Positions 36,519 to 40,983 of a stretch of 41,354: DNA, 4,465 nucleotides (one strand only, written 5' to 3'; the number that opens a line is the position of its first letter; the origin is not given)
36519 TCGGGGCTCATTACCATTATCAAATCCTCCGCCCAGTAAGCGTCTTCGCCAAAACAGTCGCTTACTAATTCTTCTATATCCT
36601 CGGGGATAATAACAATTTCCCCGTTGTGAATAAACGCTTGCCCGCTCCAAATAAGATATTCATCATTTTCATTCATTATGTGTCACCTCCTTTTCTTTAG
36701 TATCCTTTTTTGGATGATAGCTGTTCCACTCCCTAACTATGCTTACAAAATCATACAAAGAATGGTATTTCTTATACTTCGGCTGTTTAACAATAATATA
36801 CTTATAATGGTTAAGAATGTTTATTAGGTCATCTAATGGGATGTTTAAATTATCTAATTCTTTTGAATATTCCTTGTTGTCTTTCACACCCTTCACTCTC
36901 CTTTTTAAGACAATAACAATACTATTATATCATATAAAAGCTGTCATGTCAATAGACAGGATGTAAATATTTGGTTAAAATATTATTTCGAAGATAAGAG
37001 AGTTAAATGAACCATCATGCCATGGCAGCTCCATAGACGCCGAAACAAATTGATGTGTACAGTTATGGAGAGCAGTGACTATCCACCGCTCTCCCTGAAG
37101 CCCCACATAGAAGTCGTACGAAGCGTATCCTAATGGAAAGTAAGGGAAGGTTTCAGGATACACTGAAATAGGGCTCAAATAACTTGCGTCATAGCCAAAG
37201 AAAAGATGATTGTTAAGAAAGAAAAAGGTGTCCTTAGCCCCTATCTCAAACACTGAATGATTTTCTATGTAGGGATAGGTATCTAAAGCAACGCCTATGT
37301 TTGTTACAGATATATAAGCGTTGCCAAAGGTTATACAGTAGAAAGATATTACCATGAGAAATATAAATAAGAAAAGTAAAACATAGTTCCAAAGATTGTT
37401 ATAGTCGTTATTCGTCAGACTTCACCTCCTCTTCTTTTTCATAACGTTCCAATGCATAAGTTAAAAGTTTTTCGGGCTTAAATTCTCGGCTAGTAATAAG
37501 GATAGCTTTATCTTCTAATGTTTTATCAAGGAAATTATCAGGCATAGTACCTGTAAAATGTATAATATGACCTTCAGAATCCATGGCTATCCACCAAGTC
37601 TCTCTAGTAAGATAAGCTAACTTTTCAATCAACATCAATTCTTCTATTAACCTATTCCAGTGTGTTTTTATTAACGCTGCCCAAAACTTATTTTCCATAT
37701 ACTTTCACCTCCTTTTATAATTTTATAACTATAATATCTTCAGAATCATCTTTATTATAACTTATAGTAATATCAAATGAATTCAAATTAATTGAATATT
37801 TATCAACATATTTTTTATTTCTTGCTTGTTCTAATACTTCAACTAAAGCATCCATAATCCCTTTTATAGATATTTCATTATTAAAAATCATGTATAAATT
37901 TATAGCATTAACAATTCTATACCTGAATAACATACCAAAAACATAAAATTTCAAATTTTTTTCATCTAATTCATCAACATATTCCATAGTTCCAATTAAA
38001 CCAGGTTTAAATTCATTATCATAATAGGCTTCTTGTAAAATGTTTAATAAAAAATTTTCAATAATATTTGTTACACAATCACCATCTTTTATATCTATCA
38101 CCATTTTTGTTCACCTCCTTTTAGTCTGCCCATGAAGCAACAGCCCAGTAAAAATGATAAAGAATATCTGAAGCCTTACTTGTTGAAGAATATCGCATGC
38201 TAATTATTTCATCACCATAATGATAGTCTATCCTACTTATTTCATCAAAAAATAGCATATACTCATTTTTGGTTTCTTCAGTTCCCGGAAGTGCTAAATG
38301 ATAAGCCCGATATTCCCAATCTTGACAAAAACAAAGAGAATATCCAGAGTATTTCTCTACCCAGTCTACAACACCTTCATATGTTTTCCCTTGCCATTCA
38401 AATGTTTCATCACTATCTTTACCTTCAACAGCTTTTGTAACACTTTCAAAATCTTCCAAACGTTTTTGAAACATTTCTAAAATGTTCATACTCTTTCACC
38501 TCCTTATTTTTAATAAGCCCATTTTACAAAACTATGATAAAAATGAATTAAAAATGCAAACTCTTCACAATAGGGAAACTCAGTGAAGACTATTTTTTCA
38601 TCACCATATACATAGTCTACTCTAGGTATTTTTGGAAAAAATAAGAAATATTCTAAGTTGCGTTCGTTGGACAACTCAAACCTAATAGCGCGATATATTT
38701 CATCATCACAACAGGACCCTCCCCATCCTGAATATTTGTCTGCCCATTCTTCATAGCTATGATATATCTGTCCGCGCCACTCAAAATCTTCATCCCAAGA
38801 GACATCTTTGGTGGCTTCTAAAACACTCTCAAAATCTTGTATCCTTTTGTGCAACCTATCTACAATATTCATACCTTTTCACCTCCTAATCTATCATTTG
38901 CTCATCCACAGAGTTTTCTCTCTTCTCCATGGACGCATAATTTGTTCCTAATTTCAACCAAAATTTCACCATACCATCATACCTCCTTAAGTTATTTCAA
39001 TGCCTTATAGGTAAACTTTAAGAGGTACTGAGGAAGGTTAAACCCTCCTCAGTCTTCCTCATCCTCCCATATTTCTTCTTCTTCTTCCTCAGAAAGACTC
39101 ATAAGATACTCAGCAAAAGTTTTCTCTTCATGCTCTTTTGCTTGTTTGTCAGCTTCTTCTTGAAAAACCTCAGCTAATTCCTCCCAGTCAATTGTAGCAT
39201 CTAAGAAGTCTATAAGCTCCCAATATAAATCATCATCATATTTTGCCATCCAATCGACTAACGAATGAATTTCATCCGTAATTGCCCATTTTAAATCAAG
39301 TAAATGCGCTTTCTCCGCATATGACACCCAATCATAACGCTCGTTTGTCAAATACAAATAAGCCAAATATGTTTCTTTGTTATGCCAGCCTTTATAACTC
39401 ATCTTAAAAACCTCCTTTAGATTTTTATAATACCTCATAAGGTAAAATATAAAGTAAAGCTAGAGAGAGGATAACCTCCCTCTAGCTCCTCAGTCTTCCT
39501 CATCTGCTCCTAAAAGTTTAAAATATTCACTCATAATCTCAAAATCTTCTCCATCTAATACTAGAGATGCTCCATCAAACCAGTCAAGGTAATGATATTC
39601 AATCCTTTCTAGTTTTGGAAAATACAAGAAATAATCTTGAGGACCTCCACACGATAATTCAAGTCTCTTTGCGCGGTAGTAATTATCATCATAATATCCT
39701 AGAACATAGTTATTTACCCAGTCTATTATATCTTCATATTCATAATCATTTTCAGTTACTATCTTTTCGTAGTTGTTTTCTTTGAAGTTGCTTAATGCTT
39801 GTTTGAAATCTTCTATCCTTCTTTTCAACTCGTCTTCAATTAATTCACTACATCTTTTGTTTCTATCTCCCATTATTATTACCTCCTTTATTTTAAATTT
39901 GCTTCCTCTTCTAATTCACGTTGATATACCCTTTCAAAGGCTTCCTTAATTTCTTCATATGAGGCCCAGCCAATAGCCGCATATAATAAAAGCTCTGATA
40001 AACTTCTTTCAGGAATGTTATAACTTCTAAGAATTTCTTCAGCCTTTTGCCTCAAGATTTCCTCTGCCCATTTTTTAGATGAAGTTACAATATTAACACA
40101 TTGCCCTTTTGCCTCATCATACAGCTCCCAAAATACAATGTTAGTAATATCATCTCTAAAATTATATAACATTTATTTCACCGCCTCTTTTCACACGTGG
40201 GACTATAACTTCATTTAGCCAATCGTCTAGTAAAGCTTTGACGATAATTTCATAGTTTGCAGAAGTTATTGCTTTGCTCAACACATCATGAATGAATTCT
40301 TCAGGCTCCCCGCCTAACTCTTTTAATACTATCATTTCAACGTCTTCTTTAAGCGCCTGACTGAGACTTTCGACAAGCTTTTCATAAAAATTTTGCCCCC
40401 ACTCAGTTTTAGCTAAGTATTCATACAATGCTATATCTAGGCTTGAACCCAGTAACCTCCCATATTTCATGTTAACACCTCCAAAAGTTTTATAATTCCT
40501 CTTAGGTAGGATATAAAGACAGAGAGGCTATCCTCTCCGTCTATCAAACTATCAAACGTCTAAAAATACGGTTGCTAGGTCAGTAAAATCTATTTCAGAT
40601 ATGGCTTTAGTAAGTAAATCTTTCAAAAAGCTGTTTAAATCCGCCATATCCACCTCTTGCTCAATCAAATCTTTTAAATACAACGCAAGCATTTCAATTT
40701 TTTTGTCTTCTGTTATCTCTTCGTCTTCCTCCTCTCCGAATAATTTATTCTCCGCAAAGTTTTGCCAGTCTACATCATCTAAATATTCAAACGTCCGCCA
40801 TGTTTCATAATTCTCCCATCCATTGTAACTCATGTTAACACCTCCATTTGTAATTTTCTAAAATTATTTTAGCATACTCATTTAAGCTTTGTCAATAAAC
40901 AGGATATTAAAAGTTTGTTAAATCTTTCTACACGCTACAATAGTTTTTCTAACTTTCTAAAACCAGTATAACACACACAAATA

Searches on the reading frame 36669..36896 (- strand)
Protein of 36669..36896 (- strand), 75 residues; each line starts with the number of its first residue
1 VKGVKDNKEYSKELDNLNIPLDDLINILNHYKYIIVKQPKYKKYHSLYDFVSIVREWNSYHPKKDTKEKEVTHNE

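Call 27: search_protein_families(library=pfam, proteins=[window:36669-36896:-], max_evalue=0.05)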
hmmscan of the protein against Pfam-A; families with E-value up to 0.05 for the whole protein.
window:36669-36896:- (75 aa): 0 families

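Call 51: search_protein_families(library=phrogs, proteins=[window:36669-36896:-], max_evalue=0.01)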
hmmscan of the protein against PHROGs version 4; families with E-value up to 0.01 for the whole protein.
window:36669-36896:- (75 aa): 0 families

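Call 82: search_protein_families(library=ncbifam, proteins=[window:36669-36896:-], max_evalue=0.1)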
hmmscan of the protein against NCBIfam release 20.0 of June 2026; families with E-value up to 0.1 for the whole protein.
window:36669-36896:- (75 aa): 0 families

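Call 96: predict_structure(protein=window:36669-36896:-)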
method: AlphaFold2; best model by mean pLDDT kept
length: 75 residues; sequences in the alignment: 1
mean_pLDDT: 69.5   pTM: 0.46
mean pLDDT of the five models: 69.5, 68.3, 66.7, 65.8, 61.6
residues with pLDDT >= 90: 0; 70-90: 44; 50-70: 25; < 50: 6
segments of 3 or more residues with pLDDT < 50: none
pLDDT, mean of each block of 10 residues (from residue 1): 64 73 81 78 70 77 53 52
secondary structure, 60 per line:
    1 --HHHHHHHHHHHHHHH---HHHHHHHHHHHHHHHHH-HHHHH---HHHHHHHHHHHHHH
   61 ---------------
elements in order: H3-17 H21-37 H39-43 H47-60

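Call 98: fold_search(model_id=the predicted structure, library=pdb)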
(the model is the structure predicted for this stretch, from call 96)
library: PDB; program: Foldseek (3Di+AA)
matches with E <= 10: 6; with E <= 0.001: 0
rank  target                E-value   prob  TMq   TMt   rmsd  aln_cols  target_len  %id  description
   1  2pmr                  4.6e+00  0.06  0.30  0.30   7.4        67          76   10  Crystal structure of a protein of unknown function from Methanobacterium thermoautotrophicum (released 2007-05-08)
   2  9ncq_D                5.2e+00  0.06  0.30  0.28   5.1        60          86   13  Cryo-EM structure of Fas-FADD complex (released 2025-11-05)
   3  2yvi                  6.9e+00  0.04  0.31  0.27   5.0        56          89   16  Crystal structure of a death domain of human ankryn protein (released 2008-04-15)
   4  2lxe_MODEL_1_A        7.4e+00  0.06  0.36  0.28   6.8        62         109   16  S4wyild (released 2013-11-20)
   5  4fzo_A                9.1e+00  0.03  0.26  0.24   7.8        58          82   10  Crystal Structure of the apo-form uranyl binding protein (released 2013-12-11)
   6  2p01_MODEL_1_A        9.7e+00  0.02  0.29  0.10  10.7        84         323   19  The structure of receptor-associated protein(RAP) (released 2007-08-21)
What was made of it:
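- Tried and rejected: An AlphaFold model of the basic 75-aa early protein (pLDDT 69.5) had no PDB match (calls 96, 98).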

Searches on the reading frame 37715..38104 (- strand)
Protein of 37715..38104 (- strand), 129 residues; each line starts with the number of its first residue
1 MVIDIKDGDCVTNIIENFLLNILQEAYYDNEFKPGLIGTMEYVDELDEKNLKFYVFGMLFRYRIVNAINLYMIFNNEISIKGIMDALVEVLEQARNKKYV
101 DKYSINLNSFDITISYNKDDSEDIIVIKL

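Call 27: search_protein_families(library=pfam, proteins=[window:37715-38104:-], max_evalue=0.05)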
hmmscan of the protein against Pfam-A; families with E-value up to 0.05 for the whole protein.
window:37715-38104:- (129 aa): 1 family
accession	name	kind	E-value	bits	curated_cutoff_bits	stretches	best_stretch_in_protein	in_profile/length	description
PF09231.15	RDV-p3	-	0.0047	15.2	25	1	11-94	550-637/970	Rice dwarf virus p3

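Call 51: search_protein_families(library=phrogs, proteins=[window:37715-38104:-], max_evalue=0.01)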
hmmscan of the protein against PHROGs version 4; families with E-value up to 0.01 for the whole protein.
window:37715-38104:- (129 aa): 0 families

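Call 82: search_protein_families(library=ncbifam, proteins=[window:37715-38104:-], max_evalue=0.1)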
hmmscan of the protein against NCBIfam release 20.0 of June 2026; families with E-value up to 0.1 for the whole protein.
window:37715-38104:- (129 aa): 0 families

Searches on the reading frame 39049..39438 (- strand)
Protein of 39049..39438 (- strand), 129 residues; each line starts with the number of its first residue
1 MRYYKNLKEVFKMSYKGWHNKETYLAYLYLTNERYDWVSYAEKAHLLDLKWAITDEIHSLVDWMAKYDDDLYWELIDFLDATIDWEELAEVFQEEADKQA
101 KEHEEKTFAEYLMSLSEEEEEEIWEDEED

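Call 27: search_protein_families(library=pfam, proteins=[window:39049-39438:-], max_evalue=0.05)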
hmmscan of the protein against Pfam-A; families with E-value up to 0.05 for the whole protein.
window:39049-39438:- (129 aa): 1 family
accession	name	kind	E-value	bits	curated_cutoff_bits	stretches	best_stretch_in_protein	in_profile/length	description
PF23907.1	DUF7249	-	0.0057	18.1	27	1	14-106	4-89/93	Family of unknown function (DUF7249)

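Call 51: search_protein_families(library=phrogs, proteins=[window:39049-39438:-], max_evalue=0.01)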
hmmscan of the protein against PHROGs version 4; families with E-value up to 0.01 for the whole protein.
window:39049-39438:- (129 aa): 0 families

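Call 82: search_protein_families(library=ncbifam, proteins=[window:39049-39438:-], max_evalue=0.1)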
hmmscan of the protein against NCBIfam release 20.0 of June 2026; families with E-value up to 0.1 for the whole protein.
window:39049-39438:- (129 aa): 0 families

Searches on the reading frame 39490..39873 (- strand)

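Call 28: search_protein_families(library=pfam, proteins=[window:39490-39873:-], max_evalue=0.05)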
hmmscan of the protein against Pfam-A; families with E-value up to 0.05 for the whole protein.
window:39490-39873:- (127 aa): 1 family
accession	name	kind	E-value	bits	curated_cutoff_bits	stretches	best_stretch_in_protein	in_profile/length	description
PF06180.16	CbiK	-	0.0098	15.7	26.2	1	9-57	42-99/262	Cobalt chelatase (CbiK)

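Call 51: search_protein_families(library=phrogs, proteins=[window:39490-39873:-], max_evalue=0.01)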
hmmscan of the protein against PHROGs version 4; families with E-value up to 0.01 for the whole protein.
window:39490-39873:- (127 aa): 0 families

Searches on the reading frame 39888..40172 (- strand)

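Call 28: search_protein_families(library=pfam, proteins=[window:39888-40172:-], max_evalue=0.05)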
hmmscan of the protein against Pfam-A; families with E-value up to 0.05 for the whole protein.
window:39888-40172:- (94 aa): 0 families

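Call 51: search_protein_families(library=phrogs, proteins=[window:39888-40172:-], max_evalue=0.01)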
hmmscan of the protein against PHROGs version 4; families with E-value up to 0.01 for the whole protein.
window:39888-40172:- (94 aa): 1 family
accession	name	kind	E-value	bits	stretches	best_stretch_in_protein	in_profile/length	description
phrog_35978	-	unknown function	0.0018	19.4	0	55-84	22-51/62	-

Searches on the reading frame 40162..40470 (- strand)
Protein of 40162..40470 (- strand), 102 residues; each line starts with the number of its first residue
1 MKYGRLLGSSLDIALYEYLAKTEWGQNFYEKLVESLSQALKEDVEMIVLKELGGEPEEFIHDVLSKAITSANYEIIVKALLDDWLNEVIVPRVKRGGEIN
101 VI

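Call 28: search_protein_families(library=pfam, proteins=[window:40162-40470:-], max_evalue=0.05)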
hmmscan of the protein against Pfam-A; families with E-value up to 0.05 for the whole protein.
window:40162-40470:- (102 aa): 1 family
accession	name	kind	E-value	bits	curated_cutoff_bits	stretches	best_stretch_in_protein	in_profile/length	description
PF00761.25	Polyoma_coat2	-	0.0026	18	25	1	17-76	145-204/322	Polyomavirus coat protein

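Call 52: search_protein_families(library=phrogs, proteins=[window:40162-40470:-], max_evalue=0.01)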
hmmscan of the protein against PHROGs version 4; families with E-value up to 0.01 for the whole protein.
window:40162-40470:- (102 aa): 0 families

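Call 82: search_protein_families(library=ncbifam, proteins=[window:40162-40470:-], max_evalue=0.1)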
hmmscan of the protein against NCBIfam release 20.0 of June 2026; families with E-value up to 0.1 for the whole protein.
window:40162-40470:- (102 aa): 0 families

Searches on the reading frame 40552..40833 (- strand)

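Call 28: search_protein_families(library=pfam, proteins=[window:40552-40833:-], max_evalue=0.05)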
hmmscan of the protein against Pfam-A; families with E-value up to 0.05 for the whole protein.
window:40552-40833:- (93 aa): 5 families
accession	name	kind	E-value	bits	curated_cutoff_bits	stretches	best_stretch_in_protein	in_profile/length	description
PF23907.1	DUF7249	-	8.2e-05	24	27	1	2-76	4-69/93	Family of unknown function (DUF7249)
PF21884.2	ZUO1-like_ZHD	-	0.0013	19.8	25.1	1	3-48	39-87/105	Zuotin-like, zuotin homology domain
PF11526.13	Pfc11_Clp1_ID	-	0.0037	17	24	1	17-37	18-38/43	Pcf11, Clp1-interaction domain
PF14071.11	YlbD_coat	-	0.015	16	27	1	7-81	26-98/126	Putative coat protein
PF16727.10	REV1_C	-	0.038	14.9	26.5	0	35-73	12-50/91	DNA repair protein REV1 C-terminal domain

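Call 52: search_protein_families(library=phrogs, proteins=[window:40552-40833:-], max_evalue=0.01)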
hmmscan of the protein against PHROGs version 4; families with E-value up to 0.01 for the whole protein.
window:40552-40833:- (93 aa): 0 families
